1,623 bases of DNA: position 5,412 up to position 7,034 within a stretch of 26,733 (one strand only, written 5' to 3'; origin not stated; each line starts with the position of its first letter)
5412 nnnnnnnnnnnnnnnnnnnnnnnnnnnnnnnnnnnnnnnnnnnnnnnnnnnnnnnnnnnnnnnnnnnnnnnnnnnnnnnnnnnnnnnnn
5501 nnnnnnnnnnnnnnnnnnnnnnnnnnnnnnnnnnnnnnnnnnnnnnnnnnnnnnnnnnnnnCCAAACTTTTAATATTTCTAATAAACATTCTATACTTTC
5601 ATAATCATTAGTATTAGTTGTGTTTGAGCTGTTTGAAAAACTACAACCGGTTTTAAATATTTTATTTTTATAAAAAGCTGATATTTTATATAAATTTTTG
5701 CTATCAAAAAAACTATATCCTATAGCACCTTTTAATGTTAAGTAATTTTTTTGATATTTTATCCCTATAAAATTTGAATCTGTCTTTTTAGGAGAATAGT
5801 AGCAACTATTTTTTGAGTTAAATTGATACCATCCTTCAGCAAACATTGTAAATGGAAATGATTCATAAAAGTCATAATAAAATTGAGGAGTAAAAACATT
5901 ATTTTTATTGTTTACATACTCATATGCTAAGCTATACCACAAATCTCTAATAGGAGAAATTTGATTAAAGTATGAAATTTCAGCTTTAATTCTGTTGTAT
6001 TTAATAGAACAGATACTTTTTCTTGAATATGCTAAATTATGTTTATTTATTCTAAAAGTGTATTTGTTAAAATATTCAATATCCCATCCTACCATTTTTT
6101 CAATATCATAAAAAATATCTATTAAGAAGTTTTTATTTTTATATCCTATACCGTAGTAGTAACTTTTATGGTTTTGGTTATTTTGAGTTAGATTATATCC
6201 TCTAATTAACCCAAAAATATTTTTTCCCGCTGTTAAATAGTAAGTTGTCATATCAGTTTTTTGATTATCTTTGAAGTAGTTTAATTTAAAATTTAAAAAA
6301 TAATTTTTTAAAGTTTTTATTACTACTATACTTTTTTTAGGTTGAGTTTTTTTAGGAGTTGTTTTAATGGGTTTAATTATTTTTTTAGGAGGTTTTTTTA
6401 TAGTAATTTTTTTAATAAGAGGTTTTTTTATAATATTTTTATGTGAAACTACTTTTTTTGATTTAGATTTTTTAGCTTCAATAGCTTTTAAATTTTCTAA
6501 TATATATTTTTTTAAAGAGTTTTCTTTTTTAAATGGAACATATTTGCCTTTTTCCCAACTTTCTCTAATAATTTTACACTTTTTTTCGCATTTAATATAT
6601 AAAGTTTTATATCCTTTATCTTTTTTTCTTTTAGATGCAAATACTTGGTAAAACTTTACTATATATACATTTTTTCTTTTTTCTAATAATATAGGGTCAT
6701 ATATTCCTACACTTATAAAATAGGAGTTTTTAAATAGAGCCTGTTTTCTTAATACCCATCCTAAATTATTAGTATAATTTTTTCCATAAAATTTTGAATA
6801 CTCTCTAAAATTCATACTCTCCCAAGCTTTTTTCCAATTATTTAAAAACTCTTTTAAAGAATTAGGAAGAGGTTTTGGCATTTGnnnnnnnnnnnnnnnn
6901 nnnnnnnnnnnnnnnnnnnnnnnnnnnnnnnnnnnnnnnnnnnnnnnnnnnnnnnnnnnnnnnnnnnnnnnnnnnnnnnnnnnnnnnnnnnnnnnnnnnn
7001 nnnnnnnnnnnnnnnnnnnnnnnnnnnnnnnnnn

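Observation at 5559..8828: Export protein carries a Csd6/Pgp2-type NTF2 domain between TPRs and barrel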

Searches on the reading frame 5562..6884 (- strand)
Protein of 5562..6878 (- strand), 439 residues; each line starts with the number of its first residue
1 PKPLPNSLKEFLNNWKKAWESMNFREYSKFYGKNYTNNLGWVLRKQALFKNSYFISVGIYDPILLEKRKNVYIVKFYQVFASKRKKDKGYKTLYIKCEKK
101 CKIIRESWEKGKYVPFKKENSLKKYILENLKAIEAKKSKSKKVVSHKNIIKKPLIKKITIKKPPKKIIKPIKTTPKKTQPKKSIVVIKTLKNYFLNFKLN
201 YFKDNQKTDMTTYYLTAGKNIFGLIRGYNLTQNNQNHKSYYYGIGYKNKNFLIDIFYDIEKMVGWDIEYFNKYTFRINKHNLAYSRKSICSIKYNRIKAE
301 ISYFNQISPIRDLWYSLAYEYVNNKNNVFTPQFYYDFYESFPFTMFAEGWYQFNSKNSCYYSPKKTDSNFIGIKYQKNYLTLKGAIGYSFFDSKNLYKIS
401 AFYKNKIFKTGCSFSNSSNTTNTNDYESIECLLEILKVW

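Call 12: find_homologous_proteins(query=window:5562-6878:-, max_evalue=0.001)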
Query seq(439 aa) (439 aa): 5 proteins with E <= 0.001 among 3721 candidates.
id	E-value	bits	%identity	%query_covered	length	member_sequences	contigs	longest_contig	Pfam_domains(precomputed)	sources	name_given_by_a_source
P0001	3.4e-52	196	47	52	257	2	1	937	-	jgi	jgi:hypothetical protein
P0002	2.3e-49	187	43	55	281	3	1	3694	-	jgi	-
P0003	4.4e-45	172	42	56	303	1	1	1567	-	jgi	jgi:hypothetical protein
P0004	8.7e-45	171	42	58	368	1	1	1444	-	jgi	jgi:hypothetical protein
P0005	5.4e-35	139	40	55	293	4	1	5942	-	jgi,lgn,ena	-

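Call 16: find_encoding_contigs(protein=P0005, flank=6000, max_places=4)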
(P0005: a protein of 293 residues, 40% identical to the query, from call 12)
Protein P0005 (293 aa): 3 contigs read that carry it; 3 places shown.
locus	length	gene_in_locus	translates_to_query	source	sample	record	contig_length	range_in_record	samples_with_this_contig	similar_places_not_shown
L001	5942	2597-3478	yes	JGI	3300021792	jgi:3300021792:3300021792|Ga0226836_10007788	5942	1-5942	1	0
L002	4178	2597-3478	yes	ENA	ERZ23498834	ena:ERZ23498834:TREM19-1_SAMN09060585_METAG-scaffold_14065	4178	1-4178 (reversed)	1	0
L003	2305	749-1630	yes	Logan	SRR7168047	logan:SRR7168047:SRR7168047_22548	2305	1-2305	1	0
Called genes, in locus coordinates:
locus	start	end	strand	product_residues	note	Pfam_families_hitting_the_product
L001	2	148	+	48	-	?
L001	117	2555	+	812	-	PF12895:ANAPC3 (faint), PF14561:TPR_20 (faint), PF23914:TPR_CcmH_CycH (faint), PF07719:TPR_2 (faint), PF13174:TPR_6 (faint), PF13424:TPR_12 (faint), PF13428:TPR_14 (faint), PF24125:Cds6_C, +3 more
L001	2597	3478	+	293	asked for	-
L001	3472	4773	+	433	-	PF13506:Glyco_transf_21, PF13641:Glyco_tranf_2_3, PF00535:Glycos_transf_2, PF10111:Glyco_tranf_2_2, PF03142:Chitin_synth_2, PF01644:Chitin_synth_1 (faint), PF13632:Glyco_trans_2_3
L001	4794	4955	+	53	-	-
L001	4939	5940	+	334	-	?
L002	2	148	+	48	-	?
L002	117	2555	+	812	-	PF12895:ANAPC3 (faint), PF14561:TPR_20 (faint), PF23914:TPR_CcmH_CycH (faint), PF07719:TPR_2 (faint), PF13174:TPR_6 (faint), PF13424:TPR_12 (faint), PF13428:TPR_14 (faint), PF24125:Cds6_C, +3 more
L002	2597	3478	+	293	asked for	-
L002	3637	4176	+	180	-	?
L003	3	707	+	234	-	?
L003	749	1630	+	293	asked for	-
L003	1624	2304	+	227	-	?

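Call 67: predict_structure(alignment_id=A5)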
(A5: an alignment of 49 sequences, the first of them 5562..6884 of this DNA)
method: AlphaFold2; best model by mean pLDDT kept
length: 441 residues; sequences in the alignment: 49
mean_pLDDT: 85.5   pTM: 0.58
mean pLDDT of the five models: 85.5, 84.2, 84.1, 82.8, 82.8
residues with pLDDT >= 90: 316; 70-90: 48; 50-70: 24; < 50: 53
segments of 3 or more residues with pLDDT < 50: 142-191
pLDDT, mean of each block of 10 residues (from residue 1): 79 97 97 96 93 92 93 95 87 96 96 69 64 73 38 37 39 36 38 84 95 98 97 96 97 95 93 96 94 95 96 95 97 97 94 94 88 97 97 93 96 94 69 97 93
secondary structure, 60 per line:
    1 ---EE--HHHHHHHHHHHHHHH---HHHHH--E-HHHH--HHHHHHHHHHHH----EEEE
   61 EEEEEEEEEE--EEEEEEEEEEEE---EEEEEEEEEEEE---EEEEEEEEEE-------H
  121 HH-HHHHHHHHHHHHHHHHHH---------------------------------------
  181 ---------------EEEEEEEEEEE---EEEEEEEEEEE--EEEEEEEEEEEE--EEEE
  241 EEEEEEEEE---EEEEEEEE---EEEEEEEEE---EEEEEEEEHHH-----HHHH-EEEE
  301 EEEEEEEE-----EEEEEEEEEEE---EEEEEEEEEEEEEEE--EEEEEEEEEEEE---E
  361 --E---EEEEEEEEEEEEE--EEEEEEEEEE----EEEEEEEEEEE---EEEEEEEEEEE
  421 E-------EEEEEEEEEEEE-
elements in order: H8-22 H26-30 H35-38 H41-52 E57-70 E73-84 E88-99 E103-112 H124-141 E196-206 E210-220 E223-234 E237-249 E253-260 E264-272 E276-283 H292-295 E297-308 E314-324 E328-342 E345-356 E367-379 E382-391 E396-406 E410-421 E429-440

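Call 69: fold_search(model_id=the predicted structure, library=pdb)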
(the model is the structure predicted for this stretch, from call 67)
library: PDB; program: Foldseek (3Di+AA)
matches with E <= 10: 1326; with E <= 0.001: 177
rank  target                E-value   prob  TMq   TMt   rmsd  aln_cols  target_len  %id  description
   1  2f1c                  4.0e-08  1.00  0.35  0.57   9.5       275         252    8  Crystal structure of the monomeric porin OmpG (released 2006-06-27)
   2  4y25                  2.5e-07  1.00  0.43  0.61   4.6       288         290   11  Bacterial polysaccharide outer membrane secretin (released 2016-03-16)
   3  2wvp                  7.3e-07  1.00  0.34  0.53  10.2       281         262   10  Synthetically modified OmpG (released 2010-07-14)
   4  5fvn_A                8.8e-07  1.00  0.33  0.39   8.0       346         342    8  X-ray crystal structure of Enterobacter cloacae OmpE36 porin. (released 2016-08-10)
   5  4ctd_B                9.2e-07  1.00  0.36  0.63   9.3       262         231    8  X-ray structure of an engineered OmpG loop6-deletion (released 2014-08-13)
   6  2odj_A                9.6e-07  1.00  0.33  0.36   8.1       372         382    7  Crystal structure of the outer membrane protein OprD from Pseudomonas aeruginosa (released 2007-10-16)
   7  9b8a                  1.1e-06  1.00  0.38  0.31   7.9       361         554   10  Cryo-EM structure of E. coli cellulose synthase subunit C (released 2025-02-19)
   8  2xe5_A                1.3e-06  1.00  0.32  0.38   8.1       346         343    8  Molecular insights into clinically isolated OmpC mutants and their role in multi-drug resistance (OmpC26) (released 2010-05-26)
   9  3fyx                  1.5e-06  1.00  0.32  0.39   8.3       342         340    9  The Structure of OmpF porin with a synthetic dibenzo-18-crown-6 as modulator (released 2009-06-30)
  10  2xe1                  1.7e-06  1.00  0.32  0.38   7.9       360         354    9  Molecular insights into clinically isolated OmpC mutants and their role in multi-drug resistance (released 2010-05-19)
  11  9j9o_A                1.8e-06  1.00  0.31  0.37   7.9       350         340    8  artificial dinuclear Zn-bound metalloprotein 1 (D1:2Zn) (released 2025-07-02)
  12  7q5c                  1.9e-06  1.00  0.34  0.55  10.2       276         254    8  Crystal structure of OmpG in space group 96 (released 2022-11-16)
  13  2xg6_A                2.3e-06  1.00  0.34  0.41   8.0       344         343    9  Molecular insights into clinically isolated OmpC mutants and their role in multi-drug resistance (released 2010-07-14)
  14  4ctd_A                2.5e-06  1.00  0.37  0.64   9.3       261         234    8  X-ray structure of an engineered OmpG loop6-deletion (released 2014-08-13)
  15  1hxt                  2.6e-06  1.00  0.32  0.38   7.7       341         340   10  OMPF PORIN MUTANT NQAAA (released 2001-06-06)
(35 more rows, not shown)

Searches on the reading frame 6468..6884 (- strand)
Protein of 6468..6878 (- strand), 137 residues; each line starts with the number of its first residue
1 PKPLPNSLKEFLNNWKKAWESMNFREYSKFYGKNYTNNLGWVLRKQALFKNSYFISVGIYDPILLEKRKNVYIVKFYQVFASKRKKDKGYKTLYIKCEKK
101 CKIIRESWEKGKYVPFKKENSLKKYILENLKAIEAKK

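Call 6: search_protein_families(library=pfam, proteins=[window:6468-6878:-], max_evalue=10)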
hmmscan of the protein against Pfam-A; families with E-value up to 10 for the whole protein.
seq(137 aa): 1 family
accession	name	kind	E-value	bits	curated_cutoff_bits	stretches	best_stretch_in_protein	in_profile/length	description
PF24125.1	Cds6_C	-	2e-09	38.1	27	1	8-106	2-110/111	Cds6 C-terminal NTF2-like domain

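Call 7: search_protein_families(library=ncbifam, proteins=[window:6468-6878:-], max_evalue=10)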
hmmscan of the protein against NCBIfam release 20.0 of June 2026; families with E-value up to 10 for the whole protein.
seq(137 aa): 0 families

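Call 8: search_solved_structures(query=window:6468-6878:-, max_evalue=10, show_alignments=3)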
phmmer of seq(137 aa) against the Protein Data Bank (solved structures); distinct sequences matched with E-value up to 10: 2.
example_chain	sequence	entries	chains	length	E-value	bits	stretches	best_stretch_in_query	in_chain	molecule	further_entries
7o21_A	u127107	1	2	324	8.8e-10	42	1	7-109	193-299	Uncharacterized conserved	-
6xj6_A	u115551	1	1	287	8.5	9.6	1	11-103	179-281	Pgp2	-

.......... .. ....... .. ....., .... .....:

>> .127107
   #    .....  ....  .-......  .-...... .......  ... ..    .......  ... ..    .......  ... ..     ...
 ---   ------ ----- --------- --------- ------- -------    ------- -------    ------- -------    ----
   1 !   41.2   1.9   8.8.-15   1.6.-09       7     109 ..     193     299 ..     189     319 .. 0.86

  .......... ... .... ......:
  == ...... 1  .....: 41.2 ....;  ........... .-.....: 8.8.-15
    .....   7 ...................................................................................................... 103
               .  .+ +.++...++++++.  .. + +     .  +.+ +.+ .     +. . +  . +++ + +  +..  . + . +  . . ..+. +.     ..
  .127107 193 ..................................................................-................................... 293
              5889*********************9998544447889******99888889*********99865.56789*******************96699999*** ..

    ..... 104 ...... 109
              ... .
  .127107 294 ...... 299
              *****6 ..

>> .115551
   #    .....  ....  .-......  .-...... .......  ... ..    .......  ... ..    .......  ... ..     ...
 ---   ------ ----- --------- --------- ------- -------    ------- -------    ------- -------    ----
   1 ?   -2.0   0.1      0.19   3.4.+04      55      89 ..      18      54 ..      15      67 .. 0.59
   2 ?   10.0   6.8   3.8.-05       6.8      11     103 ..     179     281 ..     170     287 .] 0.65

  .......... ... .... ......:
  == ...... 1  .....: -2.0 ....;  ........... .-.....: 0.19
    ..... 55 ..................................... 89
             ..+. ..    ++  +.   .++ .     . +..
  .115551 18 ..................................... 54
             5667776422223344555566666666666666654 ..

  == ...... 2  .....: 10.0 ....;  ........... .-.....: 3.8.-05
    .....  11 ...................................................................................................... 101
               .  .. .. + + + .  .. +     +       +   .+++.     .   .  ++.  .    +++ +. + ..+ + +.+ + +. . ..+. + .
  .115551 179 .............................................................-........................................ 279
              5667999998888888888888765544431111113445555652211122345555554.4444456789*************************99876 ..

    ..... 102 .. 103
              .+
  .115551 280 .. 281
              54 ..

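Call 46: search_solved_structures(query=A4, max_evalue=1, show_alignments=4)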
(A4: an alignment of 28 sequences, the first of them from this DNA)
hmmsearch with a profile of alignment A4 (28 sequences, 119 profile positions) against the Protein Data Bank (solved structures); distinct sequences matched with E-value up to 1: 5.
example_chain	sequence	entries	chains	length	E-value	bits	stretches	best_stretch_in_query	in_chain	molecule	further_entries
7o21_A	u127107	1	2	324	7.5e-19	71.1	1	5-115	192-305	Uncharacterized conserved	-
6xj6_A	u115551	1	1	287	1e-08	38.4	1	11-107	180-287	Pgp2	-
6xj7_A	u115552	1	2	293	5.3e-08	36.1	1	11-107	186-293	Pgp2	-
4xzz_A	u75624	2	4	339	7.3e-07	32.4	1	11-107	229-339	Conserved hypothetical secreted protein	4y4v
7aih_BD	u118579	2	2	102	0.28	14.4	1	77-115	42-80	mL97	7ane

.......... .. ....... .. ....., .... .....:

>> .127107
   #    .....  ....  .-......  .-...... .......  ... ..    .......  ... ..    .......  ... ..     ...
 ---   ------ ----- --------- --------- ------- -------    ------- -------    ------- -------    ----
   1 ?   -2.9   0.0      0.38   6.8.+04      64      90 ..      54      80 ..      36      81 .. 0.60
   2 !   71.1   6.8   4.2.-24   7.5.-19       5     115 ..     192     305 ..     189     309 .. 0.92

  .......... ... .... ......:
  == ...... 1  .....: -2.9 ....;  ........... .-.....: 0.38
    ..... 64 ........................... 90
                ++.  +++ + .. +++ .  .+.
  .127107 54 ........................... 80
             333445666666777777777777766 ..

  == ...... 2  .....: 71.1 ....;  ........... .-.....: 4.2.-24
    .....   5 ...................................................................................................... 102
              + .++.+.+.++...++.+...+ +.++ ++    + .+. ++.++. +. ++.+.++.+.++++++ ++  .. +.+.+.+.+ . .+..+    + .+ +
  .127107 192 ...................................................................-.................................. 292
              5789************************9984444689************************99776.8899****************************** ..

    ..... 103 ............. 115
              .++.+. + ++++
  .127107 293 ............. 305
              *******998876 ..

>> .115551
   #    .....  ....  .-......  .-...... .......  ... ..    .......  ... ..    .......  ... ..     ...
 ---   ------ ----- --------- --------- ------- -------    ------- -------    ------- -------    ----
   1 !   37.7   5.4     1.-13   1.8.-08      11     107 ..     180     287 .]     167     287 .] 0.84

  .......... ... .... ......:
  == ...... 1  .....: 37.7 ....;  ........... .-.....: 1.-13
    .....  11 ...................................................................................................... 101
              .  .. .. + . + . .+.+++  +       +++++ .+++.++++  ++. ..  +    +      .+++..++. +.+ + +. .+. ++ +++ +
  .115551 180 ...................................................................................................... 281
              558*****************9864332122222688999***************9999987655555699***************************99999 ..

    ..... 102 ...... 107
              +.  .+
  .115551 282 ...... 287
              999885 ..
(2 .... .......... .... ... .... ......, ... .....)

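Call 59: find_homologous_proteins(query=A4, max_evalue=0.001)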
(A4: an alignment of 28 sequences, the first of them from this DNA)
Query A4 (28 sequences) (124 aa, profile of the alignment): 1 proteins with E <= 0.001 among 234 candidates.
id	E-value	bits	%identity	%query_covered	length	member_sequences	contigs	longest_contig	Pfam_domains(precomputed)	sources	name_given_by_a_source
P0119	1.1e-32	130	43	90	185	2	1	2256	PF24125.2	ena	-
